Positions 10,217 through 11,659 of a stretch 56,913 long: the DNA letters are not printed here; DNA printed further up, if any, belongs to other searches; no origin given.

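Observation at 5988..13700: Six-gene operon combining GlcNAc/phosphodiester-acting families, four with extracytoplasmic domains (candidate wall-glycopolymer editing pathway)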

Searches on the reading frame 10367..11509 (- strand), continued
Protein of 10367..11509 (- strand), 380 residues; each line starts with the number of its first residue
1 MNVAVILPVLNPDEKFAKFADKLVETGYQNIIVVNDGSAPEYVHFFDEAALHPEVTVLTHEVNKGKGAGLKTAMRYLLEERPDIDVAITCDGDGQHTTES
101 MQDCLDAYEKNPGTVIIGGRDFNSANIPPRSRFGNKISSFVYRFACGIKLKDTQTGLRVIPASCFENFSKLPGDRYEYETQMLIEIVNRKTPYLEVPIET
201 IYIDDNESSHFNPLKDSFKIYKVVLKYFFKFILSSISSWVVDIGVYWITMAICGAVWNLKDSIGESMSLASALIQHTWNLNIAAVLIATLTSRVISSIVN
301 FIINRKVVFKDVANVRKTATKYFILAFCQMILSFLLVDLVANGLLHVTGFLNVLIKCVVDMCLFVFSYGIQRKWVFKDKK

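Call 76: find_homologous_proteins(query=L143:6001-8052:+, max_evalue=1e-20)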
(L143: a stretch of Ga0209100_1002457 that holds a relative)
Query L143:6001-8052:+ (684 aa): 403 proteins with E <= 1e-20 among 8000 candidates; the best 120 are listed.
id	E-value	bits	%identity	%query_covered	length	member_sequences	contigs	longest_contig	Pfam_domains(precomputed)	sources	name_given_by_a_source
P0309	0.0e+0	1499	100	100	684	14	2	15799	PF09992.15,PF04138.21,PF00535.33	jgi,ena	-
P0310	0.0e+0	1459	97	100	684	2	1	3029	PF09992.15,PF04138.21,PF00535.33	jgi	-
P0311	0.0e+0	1414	93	100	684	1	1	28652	PF09992.15,PF04138.21,PF00535.33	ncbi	-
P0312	3.2e-286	969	62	100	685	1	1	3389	PF09992.15,PF04138.21,PF00535.33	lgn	-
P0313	9.4e-227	773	52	100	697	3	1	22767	PF09992.15,PF04138.21,PF00535.33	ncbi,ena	-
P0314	1.7e-211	722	50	99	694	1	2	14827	PF09992.15,PF00535.33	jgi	-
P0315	6.3e-183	628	47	100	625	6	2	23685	PF09992.15,PF00535.33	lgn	-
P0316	8.0e-182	624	47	100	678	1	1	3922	PF09992.15,PF04138.21,PF00535.33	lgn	-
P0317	3.7e-179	615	58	48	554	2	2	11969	PF09992.15,PF00535.33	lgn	-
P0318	9.7e-177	607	45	100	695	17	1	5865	PF09992.15,PF00535.33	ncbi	ncbi:MAG: phosphodiester glycosidase family protein [Oscillospiraceae bacterium]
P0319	6.0e-176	605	44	100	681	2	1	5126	PF09992.15,PF04138.21,PF00535.33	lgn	-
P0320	9.3e-176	604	44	99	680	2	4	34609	PF09992.15,PF04138.21,PF00535.33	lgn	-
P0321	2.2e-171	590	42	100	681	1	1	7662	PF09992.15,PF04138.21,PF00535.33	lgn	-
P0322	2.3e-170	586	51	53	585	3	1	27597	PF09992.15,PF00535.33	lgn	-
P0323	1.1e-166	574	48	85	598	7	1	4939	PF04138.21,PF00535.33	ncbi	ncbi:MAG: glycosyltransferase, partial [Ruthenibacterium sp.]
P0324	3.2e-149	516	40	99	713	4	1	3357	PF09992.15,PF04138.21,PF00535.33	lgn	-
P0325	9.1e-148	512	40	99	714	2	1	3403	PF09992.15,PF04138.21,PF00535.33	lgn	-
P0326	9.5e-147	508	40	99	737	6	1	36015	PF09992.15,PF04138.21,PF00535.33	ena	-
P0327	2.8e-145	503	39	99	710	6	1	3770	PF09992.15,PF04138.21,PF00535.33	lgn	-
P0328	8.2e-145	502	40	99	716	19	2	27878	PF09992.15,PF04138.21,PF00535.33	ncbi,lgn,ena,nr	ncbi:MAG: phosphodiester glycosidase family protein [Clostridia bacterium]|nr:phosphodiester glycosi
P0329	8.3e-145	502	39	99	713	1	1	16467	PF09992.15,PF04138.21,PF00535.33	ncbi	-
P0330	3.4e-144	500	39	100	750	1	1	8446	PF09992.15,PF04138.21,PF00535.33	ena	-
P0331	3.6e-143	496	39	99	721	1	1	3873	PF09992.15,PF04138.21,PF00535.33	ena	-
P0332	7.1e-143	495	41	99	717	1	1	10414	PF09992.15,PF04138.21,PF00535.33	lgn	-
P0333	1.0e-142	495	40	99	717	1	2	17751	PF09992.15,PF04138.21,PF00535.33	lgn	-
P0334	1.6e-142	494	40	99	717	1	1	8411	PF09992.15,PF04138.21,PF00535.33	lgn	-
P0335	1.6e-142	494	39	99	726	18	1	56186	PF09992.15,PF04138.21,PF00535.33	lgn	-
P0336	2.0e-142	494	41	99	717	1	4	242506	PF09992.15,PF04138.21,PF00535.33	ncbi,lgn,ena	-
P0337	2.7e-142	494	41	99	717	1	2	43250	PF09992.15,PF04138.21,PF00535.33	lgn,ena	-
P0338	2.9e-142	493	41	99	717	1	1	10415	PF09992.15,PF04138.21,PF00535.33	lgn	-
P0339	3.0e-142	493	41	99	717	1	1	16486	PF09992.15,PF04138.21,PF00535.33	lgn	-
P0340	3.1e-142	493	40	99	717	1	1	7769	PF09992.15,PF04138.21,PF00535.33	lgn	-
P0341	3.7e-142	493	41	99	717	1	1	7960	PF09992.15,PF04138.21,PF00535.33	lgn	-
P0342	5.3e-142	493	40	99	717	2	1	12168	PF09992.15,PF04138.21,PF00535.33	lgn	-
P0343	5.3e-142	493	41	99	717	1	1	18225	PF09992.15,PF04138.21,PF00535.33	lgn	-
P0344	7.3e-142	492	40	99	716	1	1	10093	PF09992.15,PF04138.21,PF00535.33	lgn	-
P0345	1.3e-141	491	39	99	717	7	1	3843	PF09992.15,PF04138.21,PF00535.33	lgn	-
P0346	1.3e-141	491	41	99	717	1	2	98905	PF09992.15,PF04138.21,PF00535.33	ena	-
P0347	1.3e-141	491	39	99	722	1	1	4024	PF09992.15,PF04138.21,PF00535.33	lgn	-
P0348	1.5e-141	491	39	99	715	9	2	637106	PF09992.15,PF04138.21,PF00535.33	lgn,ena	-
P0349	1.8e-141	491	39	99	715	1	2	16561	PF09992.15,PF04138.21,PF00535.33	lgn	-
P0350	2.3e-141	490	39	99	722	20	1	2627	PF09992.15,PF04138.21,PF00535.33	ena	-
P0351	5.2e-141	489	38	99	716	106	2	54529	PF09992.15,PF04138.21,PF00535.33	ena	-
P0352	5.6e-141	489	40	99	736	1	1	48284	PF09992.15,PF04138.21,PF00535.33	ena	-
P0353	6.2e-141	489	39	99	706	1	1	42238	PF09992.15,PF04138.21,PF00535.33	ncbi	-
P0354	8.1e-141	489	39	99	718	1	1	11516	PF09992.15,PF04138.21,PF00535.33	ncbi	-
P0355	8.9e-141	489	39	99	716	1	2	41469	PF09992.15,PF04138.21,PF00535.33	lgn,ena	-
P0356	1.4e-140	488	38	99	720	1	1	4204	PF09992.15,PF04138.21,PF00535.33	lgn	-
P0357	2.3e-140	487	38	99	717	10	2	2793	PF09992.15,PF04138.21,PF00535.33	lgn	-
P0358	4.9e-140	486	39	99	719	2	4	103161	PF09992.15,PF04138.21,PF00535.33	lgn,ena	-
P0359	5.9e-140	486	38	99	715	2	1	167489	PF09992.15,PF04138.21,PF00535.33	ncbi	-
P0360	5.9e-140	486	38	99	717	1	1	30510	PF09992.15,PF04138.21,PF00535.33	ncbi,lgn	-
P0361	1.0e-139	485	40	99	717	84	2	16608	PF09992.15,PF04138.21,PF00535.33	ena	-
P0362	2.0e-139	484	38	99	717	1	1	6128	PF09992.15,PF04138.21,PF00535.33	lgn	-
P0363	2.6e-139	484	39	99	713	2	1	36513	PF09992.15,PF04138.21,PF00535.33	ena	-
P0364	3.9e-139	483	39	99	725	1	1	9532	PF09992.15,PF04138.21,PF00535.33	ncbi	-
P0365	6.3e-139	482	38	99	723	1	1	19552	PF09992.15,PF04138.21,PF00535.33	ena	-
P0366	6.7e-139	482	38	99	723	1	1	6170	PF09992.15,PF04138.21,PF00535.33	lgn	-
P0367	8.3e-139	482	39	99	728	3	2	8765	PF09992.15,PF04138.21,PF00535.33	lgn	-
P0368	8.3e-139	482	39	99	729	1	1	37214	PF09992.15,PF04138.21,PF00535.33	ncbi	-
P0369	1.8e-138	481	38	99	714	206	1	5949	PF09992.15,PF04138.21,PF00535.33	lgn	-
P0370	2.4e-138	481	37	99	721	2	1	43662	PF09992.15,PF04138.21,PF00535.33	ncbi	-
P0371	2.4e-138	480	39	99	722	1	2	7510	PF09992.15,PF04138.21,PF00535.33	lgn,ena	-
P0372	2.5e-138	480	38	99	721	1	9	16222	PF09992.15,PF04138.21,PF00535.33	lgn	-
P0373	3.5e-138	480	38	99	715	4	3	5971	PF09992.15,PF04138.21,PF00535.33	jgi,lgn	jgi:exopolysaccharide biosynthesis protein/glycosyltransferase involved in cell wall biosynthesis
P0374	4.7e-138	480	39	99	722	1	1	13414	PF09992.15,PF04138.21,PF00535.33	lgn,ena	-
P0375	7.7e-138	479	39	99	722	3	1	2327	PF09992.15,PF04138.21,PF00535.33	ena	-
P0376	9.7e-138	478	38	99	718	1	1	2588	PF09992.15,PF04138.21,PF00535.33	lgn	-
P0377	1.7e-137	478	39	99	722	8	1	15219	PF09992.15,PF04138.21,PF00535.33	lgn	-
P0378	2.1e-137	477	39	99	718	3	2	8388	PF09992.15,PF04138.21,PF00535.33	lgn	-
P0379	2.5e-137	477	38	99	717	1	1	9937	PF09992.15,PF04138.21,PF00535.33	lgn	-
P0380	3.4e-137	477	38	99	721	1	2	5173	PF09992.15,PF04138.21,PF00535.33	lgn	-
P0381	6.7e-136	472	37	99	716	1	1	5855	PF09992.15,PF04138.21,PF00535.33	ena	-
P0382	8.1e-136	472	39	99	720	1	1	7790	PF09992.15,PF04138.21,PF00535.33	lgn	-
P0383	9.9e-136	472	37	99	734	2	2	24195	PF09992.15,PF04138.21,PF00535.33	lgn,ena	-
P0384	2.7e-135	470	38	99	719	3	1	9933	PF09992.15,PF04138.21,PF00535.33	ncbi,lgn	-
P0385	2.8e-135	470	38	99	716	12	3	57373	PF09992.15,PF04138.21,PF00535.33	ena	-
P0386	4.2e-135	470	38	99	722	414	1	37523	PF09992.15,PF04138.21,PF00535.33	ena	-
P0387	4.4e-135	470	39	99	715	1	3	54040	PF09992.15,PF00535.33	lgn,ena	-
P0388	6.8e-135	469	37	99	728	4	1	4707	PF09992.15,PF04138.21,PF00535.33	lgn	-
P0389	1.1e-134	468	39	99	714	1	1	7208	PF09992.15,PF04138.21,PF00535.33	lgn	-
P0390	1.4e-134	468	39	99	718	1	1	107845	PF09992.15,PF04138.21,PF00535.33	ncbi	-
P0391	2.6e-134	467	38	99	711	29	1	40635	PF09992.15,PF04138.21,PF00535.33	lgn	-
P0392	3.3e-134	467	38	99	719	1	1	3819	PF09992.15,PF04138.21,PF00535.33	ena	-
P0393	3.4e-134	467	37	99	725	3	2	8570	PF09992.15,PF04138.21,PF00535.33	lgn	-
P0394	4.0e-134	467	38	99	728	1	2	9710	PF09992.15,PF04138.21,PF00535.33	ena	-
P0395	4.8e-134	466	38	99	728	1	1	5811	PF09992.15,PF04138.21,PF00535.33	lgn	-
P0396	5.7e-134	466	38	99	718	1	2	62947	PF09992.15,PF04138.21,PF00535.33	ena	-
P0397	9.8e-134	465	37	99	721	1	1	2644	PF09992.15,PF04138.21,PF00535.33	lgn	-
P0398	1.0e-133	465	39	99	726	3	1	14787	PF09992.15,PF04138.21,PF00535.33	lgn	-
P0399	1.3e-133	465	38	99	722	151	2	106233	PF09992.15,PF04138.21,PF00535.33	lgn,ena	-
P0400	3.8e-133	463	38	99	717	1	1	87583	PF09992.15,PF04138.21,PF00535.33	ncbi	-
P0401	4.1e-133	463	38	99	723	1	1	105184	PF09992.15,PF04138.21,PF00535.33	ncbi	-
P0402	4.9e-133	463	38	99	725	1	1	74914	PF09992.15,PF04138.21,PF00535.33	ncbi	-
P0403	3.8e-132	460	36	99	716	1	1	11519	PF09992.15,PF04138.21,PF00535.33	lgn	-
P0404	6.7e-132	459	38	99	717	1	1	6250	PF09992.15,PF04138.21,PF00535.33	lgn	-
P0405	2.1e-130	454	38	99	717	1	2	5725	PF09992.15,PF04138.21,PF00535.33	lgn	-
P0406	1.6e-129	451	37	99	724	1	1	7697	PF09992.15,PF04138.21,PF00535.33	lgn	-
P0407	3.8e-127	444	38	99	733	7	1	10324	PF09992.15,PF04138.21,PF00535.33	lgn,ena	-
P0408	6.8e-125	436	36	99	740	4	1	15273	PF09992.15,PF04138.21,PF00535.33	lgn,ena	-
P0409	1.0e-123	432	36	99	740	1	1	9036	PF09992.15,PF04138.21,PF00535.33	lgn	-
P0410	3.6e-123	430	36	99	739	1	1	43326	PF09992.15,PF04138.21,PF00535.33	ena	-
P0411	1.2e-122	429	45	66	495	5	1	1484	PF09992.15,PF04138.21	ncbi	ncbi:MAG: GtrA family protein, partial [Ruthenibacterium sp.]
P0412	7.8e-122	426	35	99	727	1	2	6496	PF09992.15,PF04138.21,PF00535.33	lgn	-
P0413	8.0e-122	426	37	99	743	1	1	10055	PF09992.15,PF04138.21,PF00535.33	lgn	-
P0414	8.7e-122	426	36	99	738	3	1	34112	PF09992.15,PF04138.21,PF00535.33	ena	-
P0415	8.7e-116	406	40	50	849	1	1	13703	PF09992.15,PF04138.21,PF00535.33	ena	-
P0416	9.9e-116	406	63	44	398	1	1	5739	PF09992.15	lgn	-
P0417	1.5e-106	375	52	51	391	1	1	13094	PF09992.15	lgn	-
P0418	2.3e-106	375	56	47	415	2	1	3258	PF09992.15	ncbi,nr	ncbi:MAG: phosphodiester glycosidase family protein [Clostridia bacterium]|nr:phosphodiester glycosi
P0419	2.2e-104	368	47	33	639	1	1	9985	PF09992.15,PF00535.33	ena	-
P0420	3.6e-104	368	33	51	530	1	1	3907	PF13641.13,PF04138.21,PF00535.33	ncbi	-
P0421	1.0e-100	356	48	51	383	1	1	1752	PF04138.21,PF00535.33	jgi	jgi:glycosyltransferase involved in cell wall biosynthesis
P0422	1.2e-99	353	43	33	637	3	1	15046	PF09992.15,PF00535.33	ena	-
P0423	2.5e-99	352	44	35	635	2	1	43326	PF09992.15,PF00535.33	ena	-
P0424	3.4e-98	348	48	50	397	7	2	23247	PF04138.21,PF00535.33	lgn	-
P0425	7.1e-98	347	36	74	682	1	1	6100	PF04138.21,PF00535.33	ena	-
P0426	2.0e-96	342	48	51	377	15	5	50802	PF04138.21,PF00535.33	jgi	-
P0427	3.1e-95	338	34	97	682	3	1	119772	PF09992.15,PF04138.21,PF00535.33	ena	-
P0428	5.4e-95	337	49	51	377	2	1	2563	PF09992.15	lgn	-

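Call 79: find_encoding_contigs(protein=P0336, flank=7000, max_places=2)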
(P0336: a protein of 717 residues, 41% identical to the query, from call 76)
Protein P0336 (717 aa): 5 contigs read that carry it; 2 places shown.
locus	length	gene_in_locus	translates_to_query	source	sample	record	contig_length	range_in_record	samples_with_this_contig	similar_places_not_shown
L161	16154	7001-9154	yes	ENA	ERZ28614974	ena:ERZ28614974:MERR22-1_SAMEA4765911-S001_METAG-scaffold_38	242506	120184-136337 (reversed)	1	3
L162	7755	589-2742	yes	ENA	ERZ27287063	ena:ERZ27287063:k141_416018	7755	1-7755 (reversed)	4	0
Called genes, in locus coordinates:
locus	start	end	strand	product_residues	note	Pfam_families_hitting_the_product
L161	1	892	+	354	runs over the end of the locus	PF01979:Amidohydro_1, PF07969:Amidohydro_3 (faint)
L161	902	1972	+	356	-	PF01636:APH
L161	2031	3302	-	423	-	PF10509:GalKase_gal_bdg, PF00288:GHMP_kinases_N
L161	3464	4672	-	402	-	PF00871:Acetate_kinase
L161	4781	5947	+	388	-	PF05636:HIGH_NTase1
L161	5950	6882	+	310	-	-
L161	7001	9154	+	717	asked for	PF00535:Glycos_transf_2, PF04138:GtrA_DPMS_TM, PF09992:NAGPA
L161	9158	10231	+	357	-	-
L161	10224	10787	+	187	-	PF01569:PAP2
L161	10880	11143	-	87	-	PF02823:ATP-synt_DE_N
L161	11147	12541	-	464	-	PF02874:ATP-synt_ab_N, PF00006:ATP-synt_ab, PF22919:ATP-synt_VA_C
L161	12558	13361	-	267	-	PF00231:ATP-synt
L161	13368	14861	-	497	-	PF02874:ATP-synt_ab_N, PF00006:ATP-synt_ab, PF00306:ATP-synt_ab_C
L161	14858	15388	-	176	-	PF00213:OSCP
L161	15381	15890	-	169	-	PF00430:ATP-synt_B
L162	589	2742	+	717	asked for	PF00535:Glycos_transf_2, PF04138:GtrA_DPMS_TM, PF09992:NAGPA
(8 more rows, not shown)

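Call 80: find_encoding_contigs(protein=P0348, flank=7000, max_places=2)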
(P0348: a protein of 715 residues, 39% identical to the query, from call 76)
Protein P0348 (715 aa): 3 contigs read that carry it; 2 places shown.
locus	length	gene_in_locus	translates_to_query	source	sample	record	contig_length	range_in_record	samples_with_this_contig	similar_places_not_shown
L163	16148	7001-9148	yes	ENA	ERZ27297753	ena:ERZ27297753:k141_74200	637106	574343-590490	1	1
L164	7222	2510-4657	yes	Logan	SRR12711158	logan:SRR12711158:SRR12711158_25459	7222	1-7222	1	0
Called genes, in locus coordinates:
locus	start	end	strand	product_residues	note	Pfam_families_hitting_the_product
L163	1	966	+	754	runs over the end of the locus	PF02837:Glyco_hydro_2_N (faint), PF00703:Glyco_hydro_2, PF02836:Glyco_hydro_2_C, PF16355:DUF4982, PF22820:TcaA_3rd_4th (weak)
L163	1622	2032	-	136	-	-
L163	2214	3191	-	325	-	-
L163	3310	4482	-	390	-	PF00390:malic, PF01262:AlaDh_PNT_C (faint), PF03949:Malic_M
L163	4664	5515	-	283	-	PF00892:EamA (weak)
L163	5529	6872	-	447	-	PF01554:MatE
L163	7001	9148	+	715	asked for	PF00535:Glycos_transf_2, PF04138:GtrA_DPMS_TM, PF09992:NAGPA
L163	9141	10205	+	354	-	-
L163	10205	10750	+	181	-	PF01569:PAP2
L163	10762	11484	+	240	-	-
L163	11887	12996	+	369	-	PF20720:nSTAND3 (faint), PF07728:AAA_5 (faint)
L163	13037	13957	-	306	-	PF14804:Jag_N (weak), PF13083:KH_KhpA-B, PF01424:R3H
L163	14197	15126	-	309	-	PF02096:60KD_IMP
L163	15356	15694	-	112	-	PF00825:Ribonuclease_P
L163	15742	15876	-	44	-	PF00468:Ribosomal_L34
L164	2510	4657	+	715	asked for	PF00535:Glycos_transf_2, PF04138:GtrA_DPMS_TM, PF09992:NAGPA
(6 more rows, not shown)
